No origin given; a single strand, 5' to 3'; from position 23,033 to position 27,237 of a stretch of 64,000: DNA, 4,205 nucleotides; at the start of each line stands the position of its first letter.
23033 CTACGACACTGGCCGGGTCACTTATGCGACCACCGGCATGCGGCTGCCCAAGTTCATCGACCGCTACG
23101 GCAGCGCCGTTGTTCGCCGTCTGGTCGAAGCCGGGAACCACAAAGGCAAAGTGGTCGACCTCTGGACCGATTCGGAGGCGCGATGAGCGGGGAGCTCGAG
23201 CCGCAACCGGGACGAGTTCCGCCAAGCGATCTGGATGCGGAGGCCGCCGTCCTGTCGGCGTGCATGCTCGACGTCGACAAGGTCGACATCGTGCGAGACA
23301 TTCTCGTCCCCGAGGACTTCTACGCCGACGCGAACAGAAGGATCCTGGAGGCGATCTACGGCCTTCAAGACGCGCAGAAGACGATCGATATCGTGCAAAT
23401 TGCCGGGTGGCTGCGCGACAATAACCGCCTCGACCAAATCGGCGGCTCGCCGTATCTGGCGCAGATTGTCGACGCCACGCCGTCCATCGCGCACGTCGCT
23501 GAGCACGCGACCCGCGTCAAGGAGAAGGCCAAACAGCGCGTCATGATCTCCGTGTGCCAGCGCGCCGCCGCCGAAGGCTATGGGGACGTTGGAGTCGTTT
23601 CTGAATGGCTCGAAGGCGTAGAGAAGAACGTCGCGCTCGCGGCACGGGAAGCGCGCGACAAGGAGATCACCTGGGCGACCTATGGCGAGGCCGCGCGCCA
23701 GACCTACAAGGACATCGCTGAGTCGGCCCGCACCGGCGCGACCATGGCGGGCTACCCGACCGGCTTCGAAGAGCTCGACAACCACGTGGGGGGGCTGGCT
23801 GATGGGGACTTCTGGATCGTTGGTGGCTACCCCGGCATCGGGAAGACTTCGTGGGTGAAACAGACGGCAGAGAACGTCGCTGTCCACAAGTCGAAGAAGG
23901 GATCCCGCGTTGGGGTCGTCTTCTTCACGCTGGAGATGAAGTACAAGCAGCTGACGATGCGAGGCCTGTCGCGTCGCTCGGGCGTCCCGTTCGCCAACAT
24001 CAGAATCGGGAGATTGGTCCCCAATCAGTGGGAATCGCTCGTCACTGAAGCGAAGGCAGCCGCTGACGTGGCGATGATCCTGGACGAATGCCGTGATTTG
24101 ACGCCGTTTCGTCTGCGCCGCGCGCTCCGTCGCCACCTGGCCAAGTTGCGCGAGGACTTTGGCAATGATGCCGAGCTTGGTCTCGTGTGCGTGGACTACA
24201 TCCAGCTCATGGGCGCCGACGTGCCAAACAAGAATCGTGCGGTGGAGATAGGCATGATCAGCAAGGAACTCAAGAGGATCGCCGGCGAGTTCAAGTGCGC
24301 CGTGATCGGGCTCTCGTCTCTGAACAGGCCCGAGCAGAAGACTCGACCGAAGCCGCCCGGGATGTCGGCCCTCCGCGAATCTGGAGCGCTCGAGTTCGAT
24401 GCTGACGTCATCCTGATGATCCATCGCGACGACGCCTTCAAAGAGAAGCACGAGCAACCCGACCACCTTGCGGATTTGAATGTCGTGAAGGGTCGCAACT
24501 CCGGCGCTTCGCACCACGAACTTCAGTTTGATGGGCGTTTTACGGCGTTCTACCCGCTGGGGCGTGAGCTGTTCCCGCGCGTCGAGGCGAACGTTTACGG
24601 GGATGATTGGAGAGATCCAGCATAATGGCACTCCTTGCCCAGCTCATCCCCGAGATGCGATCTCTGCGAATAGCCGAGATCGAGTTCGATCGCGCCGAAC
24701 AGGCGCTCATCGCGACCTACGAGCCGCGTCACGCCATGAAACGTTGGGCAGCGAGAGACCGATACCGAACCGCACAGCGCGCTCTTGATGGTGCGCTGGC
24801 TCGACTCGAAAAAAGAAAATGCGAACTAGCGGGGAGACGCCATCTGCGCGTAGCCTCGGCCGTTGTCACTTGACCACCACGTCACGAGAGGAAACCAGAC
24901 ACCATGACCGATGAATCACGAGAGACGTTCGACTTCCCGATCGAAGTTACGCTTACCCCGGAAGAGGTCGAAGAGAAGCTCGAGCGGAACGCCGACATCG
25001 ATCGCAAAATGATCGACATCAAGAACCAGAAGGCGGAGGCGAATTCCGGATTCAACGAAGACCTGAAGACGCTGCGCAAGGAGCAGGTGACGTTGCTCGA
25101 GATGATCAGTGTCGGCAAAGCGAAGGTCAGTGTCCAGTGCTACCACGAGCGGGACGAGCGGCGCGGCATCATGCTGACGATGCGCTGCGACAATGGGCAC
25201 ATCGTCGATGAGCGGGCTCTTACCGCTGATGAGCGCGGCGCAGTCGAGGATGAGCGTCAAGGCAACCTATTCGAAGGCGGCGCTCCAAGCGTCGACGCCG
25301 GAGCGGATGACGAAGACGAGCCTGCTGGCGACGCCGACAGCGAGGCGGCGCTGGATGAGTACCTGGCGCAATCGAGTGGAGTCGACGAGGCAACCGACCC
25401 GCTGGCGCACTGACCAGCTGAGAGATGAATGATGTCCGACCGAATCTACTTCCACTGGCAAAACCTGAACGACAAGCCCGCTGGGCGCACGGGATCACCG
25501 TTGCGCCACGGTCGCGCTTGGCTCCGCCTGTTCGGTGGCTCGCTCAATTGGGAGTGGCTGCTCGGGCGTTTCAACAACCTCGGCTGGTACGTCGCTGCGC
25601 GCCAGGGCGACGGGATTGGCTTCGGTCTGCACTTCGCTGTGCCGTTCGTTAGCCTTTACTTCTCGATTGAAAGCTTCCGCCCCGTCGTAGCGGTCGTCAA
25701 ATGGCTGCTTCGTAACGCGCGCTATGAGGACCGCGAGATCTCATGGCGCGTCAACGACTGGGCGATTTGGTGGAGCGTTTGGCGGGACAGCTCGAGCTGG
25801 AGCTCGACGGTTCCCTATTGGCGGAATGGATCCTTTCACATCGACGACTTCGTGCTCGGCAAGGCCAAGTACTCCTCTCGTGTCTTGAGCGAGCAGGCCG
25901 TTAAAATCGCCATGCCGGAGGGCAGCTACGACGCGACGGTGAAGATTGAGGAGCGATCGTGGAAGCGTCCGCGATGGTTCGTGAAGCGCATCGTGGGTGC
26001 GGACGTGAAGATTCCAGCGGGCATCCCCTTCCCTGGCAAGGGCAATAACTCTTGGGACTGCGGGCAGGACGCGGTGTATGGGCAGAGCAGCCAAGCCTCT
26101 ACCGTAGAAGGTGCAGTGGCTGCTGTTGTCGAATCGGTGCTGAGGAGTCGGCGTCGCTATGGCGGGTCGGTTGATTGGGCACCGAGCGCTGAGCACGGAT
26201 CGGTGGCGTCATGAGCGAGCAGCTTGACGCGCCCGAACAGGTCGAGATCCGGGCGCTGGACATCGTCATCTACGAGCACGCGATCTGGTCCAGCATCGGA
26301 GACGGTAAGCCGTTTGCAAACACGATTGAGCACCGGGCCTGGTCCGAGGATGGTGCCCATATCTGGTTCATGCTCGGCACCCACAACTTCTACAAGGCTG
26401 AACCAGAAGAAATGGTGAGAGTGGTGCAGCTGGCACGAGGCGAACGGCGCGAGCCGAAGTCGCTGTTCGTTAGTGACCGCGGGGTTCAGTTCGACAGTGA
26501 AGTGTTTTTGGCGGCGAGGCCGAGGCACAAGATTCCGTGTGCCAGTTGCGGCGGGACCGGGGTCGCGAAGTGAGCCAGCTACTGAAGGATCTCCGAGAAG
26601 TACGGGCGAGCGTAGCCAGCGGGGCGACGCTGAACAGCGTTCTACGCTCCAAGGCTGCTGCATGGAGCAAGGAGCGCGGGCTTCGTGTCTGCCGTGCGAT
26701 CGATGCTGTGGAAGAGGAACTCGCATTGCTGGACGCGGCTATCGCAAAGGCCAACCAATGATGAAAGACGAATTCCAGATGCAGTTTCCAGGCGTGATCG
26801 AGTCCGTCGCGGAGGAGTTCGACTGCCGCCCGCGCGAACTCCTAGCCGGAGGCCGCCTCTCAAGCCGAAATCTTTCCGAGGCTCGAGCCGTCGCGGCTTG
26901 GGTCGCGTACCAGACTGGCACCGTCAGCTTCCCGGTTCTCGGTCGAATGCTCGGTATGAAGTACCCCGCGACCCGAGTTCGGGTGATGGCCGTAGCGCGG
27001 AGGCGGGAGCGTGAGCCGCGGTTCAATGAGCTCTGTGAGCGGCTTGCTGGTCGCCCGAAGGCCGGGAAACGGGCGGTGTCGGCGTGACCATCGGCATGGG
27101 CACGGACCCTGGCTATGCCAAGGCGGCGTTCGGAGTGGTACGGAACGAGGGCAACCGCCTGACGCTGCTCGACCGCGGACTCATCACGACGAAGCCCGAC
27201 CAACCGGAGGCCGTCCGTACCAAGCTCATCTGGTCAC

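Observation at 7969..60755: Dispersed 16-bp palindrome GGTCA-N2-TGACC at gene junctions, reminiscent of a stoperator or start-associated sequence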

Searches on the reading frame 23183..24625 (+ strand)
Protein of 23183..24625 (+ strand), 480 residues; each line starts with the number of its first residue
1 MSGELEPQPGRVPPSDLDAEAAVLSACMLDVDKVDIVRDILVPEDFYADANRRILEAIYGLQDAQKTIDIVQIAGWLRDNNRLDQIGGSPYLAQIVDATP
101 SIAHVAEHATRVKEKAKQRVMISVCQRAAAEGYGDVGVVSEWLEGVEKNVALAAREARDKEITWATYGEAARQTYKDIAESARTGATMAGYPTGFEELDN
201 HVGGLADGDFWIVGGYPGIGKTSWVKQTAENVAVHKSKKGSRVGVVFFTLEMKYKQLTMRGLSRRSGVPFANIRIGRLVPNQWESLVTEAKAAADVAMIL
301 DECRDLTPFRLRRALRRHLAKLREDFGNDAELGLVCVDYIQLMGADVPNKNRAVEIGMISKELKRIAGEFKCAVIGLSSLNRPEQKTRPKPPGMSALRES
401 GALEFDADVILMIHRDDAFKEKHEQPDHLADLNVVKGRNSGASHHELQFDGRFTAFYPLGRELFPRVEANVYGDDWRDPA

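Call 7: search_protein_families(library=pfam, proteins=[window:23183-24625:+])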
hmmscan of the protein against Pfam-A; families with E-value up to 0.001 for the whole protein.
window:23183-24625:+ (480 aa): 3 families
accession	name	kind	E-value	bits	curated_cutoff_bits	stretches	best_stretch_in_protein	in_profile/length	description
PF03796.21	DnaB_C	-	1.3e-61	208.7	27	1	190-456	1-253/255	DnaB-like helicase C terminal domain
PF00772.26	DnaB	-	1.4e-25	89.8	23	1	13-114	2-103/103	DnaB-like helicase N terminal domain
PF13481.12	AAA_25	-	4.2e-10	40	27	1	187-377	11-187/195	AAA domain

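Call 10: search_dna_similar(query=window:23183-24625:+, collection=phages, mode=protein, max_rows=15)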
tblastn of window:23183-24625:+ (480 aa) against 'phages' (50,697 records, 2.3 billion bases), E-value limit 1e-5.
Records with a match: 1353; places in all: 1356; records where one place covers at least 80% of the query: 910.
Best place of each record, by identity: <60% 1353.
By first word of the organism name: Mycobacterium 290; Staphylococcus 122; Acinetobacter 111; Escherichia 97; Salmonella 83; Pseudomonas 83; Paenibacillus 68; Bacillus 66; Bacteriophage 53; Streptomyces 37; and 86 more.
By host as written in the record: Mycobacterium smegmatis mc2 155 195; - 134; Acinetobacter baumannii 52; Mycobacterium smegmatis mc#155 48; Escherichia coli 43; Pseudomonas aeruginosa 37; Paenibacillus larvae 37; Staphylococcus aureus 33; and 364 more.
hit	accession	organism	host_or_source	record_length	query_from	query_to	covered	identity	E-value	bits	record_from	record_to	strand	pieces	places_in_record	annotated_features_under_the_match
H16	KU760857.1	Salmonella phage SJ46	Salmonella enterica subsp. enterica ...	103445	5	478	99%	32.1%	9e-57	209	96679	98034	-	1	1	dnaB: replicative DNA helicase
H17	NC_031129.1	Salmonella phage SJ46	Salmonella enterica subsp. enterica ...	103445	5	478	99%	32.1%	9e-57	209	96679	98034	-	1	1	dnaB: DnaB-like replicative helicase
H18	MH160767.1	Escherichia phage vB_EcoM-Ro157c2YLVW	Escherichia sp. STEC O157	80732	5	478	99%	32.1%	3e-56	207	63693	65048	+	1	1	4: DNA primase/helicase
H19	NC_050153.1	Escherichia phage vB_EcoM-Ro157c2YLVW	Escherichia sp. STEC O157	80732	5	478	99%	32.1%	3e-56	207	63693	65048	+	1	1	4: DnaB-like replicative helicase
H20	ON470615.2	Escherichia phage vB_EcoM-673R5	Escherichia coli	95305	5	478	99%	32.1%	3e-56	207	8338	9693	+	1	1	replicative DNA helicase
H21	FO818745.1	Escherichia phage RCS47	Escherichia coli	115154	5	478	99%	32.1%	3e-56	207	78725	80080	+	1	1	dnaB: Replicative DNA helicase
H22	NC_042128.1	Escherichia phage RCS47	Escherichia coli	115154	5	478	99%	32.1%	3e-56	207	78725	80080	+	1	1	dnaB: DnaB-like replicative helicase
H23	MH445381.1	Escherichia phage P1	Escherichia coli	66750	5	478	99%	32.1%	3e-56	207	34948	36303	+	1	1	replicative DNA helicase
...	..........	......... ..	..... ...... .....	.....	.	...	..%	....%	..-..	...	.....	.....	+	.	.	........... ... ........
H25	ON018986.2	Escherichia phage JL22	Escherichia coli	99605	5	478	99%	32.1%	3e-56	207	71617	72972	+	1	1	ban: replicative DNA helicase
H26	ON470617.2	Escherichia phage vB_EcoM-813R1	Escherichia coli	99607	5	478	99%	32.1%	3e-56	207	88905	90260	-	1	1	replicative DNA helicase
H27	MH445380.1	Escherichia phage P1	Escherichia coli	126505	5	478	99%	32.1%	3e-56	207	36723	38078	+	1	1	replicative DNA helicase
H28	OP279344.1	Escherichia phage P1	Escherichia coli strain MG1655 Z1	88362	5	478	99%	32.1%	4e-56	207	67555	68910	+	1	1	ban: Ban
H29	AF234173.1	Escherichia phage P1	-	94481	5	478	99%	32.1%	4e-56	207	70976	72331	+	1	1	ban: Ban | 100 pct identical (0 gaps) to fragment of P1 sequence deposited as ... | promoter (x2) | minus_35_signal (x2) | minus_10_signal (x2)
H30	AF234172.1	Escherichia phage P1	-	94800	5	478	99%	32.1%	4e-56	207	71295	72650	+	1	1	ban: Ban | 100 pct identical (0 gaps) to fragment of P1 sequence deposited as ... | promoter (x2) | minus_35_signal (x2) | minus_10_signal (x2)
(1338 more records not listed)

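Call 22: find_encoding_contigs(protein=window:23183-24625:+, flank=10000, max_places=3)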
Protein window:23183-24625:+ (480 aa): 2 contigs read that carry it; 2 places shown.
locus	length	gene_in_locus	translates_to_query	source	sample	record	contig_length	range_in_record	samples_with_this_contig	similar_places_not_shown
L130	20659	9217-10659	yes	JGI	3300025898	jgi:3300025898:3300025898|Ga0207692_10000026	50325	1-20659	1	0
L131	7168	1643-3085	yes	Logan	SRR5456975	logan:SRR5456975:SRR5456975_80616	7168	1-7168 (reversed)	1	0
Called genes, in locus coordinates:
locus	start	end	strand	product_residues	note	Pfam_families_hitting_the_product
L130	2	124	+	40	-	?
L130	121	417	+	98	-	PF01638:HxlR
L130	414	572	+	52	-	-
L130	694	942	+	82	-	-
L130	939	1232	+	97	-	-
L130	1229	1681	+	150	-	-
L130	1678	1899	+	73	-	-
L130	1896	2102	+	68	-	-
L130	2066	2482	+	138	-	PF10686:YAcAr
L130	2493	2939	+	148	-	-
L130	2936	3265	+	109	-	-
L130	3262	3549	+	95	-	PF04255:DUF433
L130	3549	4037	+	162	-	PF01726:LexA_DNA_bind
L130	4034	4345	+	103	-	-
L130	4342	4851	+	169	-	PF18143:HAD_SAK_2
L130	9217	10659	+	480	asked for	PF00772:DnaB, PF13481:AAA_25, PF03796:DnaB_C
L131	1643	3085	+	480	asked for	PF00772:DnaB, PF13481:AAA_25, PF03796:DnaB_C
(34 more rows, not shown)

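Call 55: find_related_loci(query=window:23183-24625:+, collection=metagenome_contigs, flank=10000)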
Query window:23183-24625:+ (480 aa) in metagenome_contigs; peptide patterns used: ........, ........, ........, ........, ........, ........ (x = any residue, [..] = any of these).
124 stretches matched a pattern; 36 encode a relative of the query (tblastn E <= 1e-3); 36 distinct loci.
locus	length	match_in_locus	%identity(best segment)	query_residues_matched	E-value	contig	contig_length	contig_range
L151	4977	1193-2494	31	11-456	8e-60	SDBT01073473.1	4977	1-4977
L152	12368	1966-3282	31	9-451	1e-57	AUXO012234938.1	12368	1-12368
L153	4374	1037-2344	32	11-439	3e-57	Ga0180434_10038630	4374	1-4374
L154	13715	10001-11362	30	11-476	4e-57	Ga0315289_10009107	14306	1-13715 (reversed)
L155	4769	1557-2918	31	11-476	3e-56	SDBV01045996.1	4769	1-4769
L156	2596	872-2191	29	11-462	3e-56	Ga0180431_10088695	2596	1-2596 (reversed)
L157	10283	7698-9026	29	11-464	6e-54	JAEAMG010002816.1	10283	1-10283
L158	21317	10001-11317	29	11-460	2e-52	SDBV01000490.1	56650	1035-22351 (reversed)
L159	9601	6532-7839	29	11-456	4e-52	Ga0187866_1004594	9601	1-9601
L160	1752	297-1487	33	11-423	2e-52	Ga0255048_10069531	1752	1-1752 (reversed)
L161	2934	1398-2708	30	11-456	4e-50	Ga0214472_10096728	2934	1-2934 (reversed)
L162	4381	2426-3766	29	11-476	1e-48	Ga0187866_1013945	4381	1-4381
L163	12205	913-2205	34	11-465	5e-47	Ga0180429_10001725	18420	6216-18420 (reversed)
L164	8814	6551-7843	34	11-465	5e-47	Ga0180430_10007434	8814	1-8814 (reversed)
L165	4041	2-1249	30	20-458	1e-44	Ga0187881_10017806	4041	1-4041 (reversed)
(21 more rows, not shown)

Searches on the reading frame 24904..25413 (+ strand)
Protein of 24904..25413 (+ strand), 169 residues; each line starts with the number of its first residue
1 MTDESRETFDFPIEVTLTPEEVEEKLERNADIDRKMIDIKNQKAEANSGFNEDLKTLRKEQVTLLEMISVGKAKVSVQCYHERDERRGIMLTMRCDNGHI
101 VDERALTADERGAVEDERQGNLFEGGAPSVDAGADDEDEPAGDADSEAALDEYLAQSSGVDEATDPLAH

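Call 29: search_protein_families(library=phrogs, proteins=[window:24904-25413:+], max_evalue=0.01)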
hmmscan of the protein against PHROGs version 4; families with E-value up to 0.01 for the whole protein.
window:24904-25413:+ (169 aa): 1 family
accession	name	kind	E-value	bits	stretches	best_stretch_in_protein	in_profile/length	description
phrog_12688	-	unknown function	4e-08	34.2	1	15-111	32-127/142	-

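Call 96: search_protein_families(library=ncbifam, proteins=[window:24904-25413:+], max_evalue=0.01)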
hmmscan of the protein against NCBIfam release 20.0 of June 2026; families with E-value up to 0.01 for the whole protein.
window:24904-25413:+ (169 aa): 0 families

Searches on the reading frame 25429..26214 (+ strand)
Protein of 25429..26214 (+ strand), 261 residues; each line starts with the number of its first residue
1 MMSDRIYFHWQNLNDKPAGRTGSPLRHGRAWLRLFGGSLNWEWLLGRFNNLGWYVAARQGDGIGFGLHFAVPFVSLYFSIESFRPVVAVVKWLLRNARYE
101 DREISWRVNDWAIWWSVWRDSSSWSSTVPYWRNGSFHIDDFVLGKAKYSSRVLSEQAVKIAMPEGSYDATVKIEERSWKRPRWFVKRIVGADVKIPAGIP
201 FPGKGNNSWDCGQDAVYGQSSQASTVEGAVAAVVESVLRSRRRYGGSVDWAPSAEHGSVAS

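Call 38: find_related_loci(query=window:25429-26214:+, collection=viral_contigs, flank=10000)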
Query window:25429-26214:+ (261 aa) in viral_contigs; peptide patterns used: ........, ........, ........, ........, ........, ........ (x = any residue, [..] = any of these).
5 stretches matched a pattern; 5 encode a relative of the query (tblastn E <= 1e-3); 5 distinct loci.
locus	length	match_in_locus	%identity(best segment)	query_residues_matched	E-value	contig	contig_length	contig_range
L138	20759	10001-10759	85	1-254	8e-146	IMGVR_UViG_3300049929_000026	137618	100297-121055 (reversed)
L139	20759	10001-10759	49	6-253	7e-73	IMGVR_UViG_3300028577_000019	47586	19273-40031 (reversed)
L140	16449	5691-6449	49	6-253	7e-73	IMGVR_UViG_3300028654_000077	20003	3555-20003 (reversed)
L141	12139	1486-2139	39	6-245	1e-46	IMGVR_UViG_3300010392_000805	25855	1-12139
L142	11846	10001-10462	28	100-254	4e-19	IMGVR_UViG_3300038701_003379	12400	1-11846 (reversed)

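Call 103: search_solved_structures(query=L138:3657-3920:+, max_evalue=1)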
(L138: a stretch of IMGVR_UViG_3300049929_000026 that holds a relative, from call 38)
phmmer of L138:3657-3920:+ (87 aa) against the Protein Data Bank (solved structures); distinct sequences matched with E-value up to 1: 2.
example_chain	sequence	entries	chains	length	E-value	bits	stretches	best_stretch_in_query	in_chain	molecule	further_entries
9gft_n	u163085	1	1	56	0.91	13.3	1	15-44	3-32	Large ribosomal subunit protein bL32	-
11bq_z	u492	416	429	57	0.93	13.3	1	15-44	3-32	50S ribosomal protein L32 | Large ribosomal subunit protein bL32 | 50S ribosomal protein L29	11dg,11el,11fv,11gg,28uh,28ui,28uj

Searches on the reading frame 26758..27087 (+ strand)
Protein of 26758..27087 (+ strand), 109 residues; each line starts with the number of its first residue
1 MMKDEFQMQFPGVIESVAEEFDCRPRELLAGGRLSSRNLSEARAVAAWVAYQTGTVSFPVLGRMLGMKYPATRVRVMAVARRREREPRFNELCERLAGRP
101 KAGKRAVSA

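Call 65: search_protein_families(library=pfam, proteins=[window:26758-27087:+], max_evalue=0.1)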
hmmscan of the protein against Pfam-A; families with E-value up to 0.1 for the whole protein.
window:26758-27087:+ (109 aa): 1 family
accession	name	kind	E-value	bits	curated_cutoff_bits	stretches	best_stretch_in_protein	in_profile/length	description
PF08299.17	Bac_DnaA_C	-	2.7e-05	24.5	31.5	1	13-71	4-60/69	Bacterial dnaA protein helix-turn-helix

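Call 66: find_homologous_proteins(query=window:26758-27087:+, max_evalue=0.001)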
Query window:26758-27087:+ (109 aa): 3 proteins with E <= 0.001 among 48 candidates.
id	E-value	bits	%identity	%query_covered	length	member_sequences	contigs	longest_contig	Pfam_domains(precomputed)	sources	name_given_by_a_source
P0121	2.6e-64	231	100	100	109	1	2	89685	PF08299.18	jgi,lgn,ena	-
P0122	2.0e-44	168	80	95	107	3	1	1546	-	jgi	-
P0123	9.7e-38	146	70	96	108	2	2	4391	-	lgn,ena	-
